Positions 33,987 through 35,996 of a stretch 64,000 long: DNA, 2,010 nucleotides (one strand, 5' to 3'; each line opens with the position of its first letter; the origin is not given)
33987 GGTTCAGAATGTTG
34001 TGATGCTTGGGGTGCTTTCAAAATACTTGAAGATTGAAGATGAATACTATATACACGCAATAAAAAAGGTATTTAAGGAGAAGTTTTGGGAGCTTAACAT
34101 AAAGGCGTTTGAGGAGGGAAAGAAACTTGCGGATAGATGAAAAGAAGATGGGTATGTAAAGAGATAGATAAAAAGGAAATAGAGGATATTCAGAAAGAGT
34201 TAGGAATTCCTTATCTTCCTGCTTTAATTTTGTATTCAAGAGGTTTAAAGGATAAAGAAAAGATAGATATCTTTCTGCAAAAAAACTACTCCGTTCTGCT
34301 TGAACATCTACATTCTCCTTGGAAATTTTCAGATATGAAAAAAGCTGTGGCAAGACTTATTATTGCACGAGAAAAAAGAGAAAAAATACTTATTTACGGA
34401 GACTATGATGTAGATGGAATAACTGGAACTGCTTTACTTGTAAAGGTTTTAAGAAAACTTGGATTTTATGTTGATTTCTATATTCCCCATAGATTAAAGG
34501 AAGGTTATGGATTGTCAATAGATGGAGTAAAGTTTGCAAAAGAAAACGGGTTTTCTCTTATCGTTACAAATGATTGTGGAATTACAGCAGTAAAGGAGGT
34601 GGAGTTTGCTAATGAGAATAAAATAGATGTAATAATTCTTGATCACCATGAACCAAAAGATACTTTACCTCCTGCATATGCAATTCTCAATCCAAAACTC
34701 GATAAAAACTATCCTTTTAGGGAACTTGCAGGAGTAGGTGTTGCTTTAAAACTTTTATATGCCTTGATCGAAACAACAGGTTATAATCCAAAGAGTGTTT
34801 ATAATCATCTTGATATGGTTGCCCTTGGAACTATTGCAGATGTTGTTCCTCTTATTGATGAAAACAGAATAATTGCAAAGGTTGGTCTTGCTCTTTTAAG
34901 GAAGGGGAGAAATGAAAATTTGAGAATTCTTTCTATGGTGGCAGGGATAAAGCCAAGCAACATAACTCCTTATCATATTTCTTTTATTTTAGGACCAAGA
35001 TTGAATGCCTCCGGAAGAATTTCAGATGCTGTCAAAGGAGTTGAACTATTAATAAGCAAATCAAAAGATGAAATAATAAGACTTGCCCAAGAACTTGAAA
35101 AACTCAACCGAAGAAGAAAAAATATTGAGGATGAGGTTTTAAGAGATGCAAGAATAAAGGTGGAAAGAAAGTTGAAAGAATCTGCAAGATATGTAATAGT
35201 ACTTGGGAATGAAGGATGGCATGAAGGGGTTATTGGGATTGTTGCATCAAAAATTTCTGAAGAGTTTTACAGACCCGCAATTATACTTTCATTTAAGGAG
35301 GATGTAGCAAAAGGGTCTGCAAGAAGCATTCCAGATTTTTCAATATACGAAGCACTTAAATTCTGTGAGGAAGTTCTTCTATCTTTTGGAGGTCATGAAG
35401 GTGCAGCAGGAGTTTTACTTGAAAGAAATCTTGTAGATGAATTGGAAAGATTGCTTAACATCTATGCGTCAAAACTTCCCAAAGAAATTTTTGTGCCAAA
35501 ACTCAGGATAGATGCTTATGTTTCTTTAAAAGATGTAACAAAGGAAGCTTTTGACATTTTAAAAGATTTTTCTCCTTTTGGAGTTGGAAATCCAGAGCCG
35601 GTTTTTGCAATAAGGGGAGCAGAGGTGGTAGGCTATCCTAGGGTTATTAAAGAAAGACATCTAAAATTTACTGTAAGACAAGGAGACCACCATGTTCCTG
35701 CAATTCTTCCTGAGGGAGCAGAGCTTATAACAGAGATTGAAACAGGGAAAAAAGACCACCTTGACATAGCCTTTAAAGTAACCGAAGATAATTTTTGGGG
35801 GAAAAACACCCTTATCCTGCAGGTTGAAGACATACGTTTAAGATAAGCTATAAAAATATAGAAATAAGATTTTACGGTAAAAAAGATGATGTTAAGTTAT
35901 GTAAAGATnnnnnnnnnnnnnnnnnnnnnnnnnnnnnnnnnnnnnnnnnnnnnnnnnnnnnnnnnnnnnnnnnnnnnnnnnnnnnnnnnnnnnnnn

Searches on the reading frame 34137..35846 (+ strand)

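Call 62: search_protein_families(library=pfam, proteins=[window:34137-35846:+], max_evalue=0.00001)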
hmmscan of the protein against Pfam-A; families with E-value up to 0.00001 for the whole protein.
window:34137-35846:+ (569 aa): 3 families
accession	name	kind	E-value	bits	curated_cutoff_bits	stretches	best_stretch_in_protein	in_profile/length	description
PF01368.27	DHH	-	4e-25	89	28.1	1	83-232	1-125/125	DHH family, N-terminal domain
PF17768.7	RecJ_OB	-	9.1e-21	74.4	27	1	458-565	1-107/107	RecJ OB domain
PF02272.25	DHHA1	-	1.8e-12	48.1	25.9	1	353-441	4-94/102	DHHA1 domain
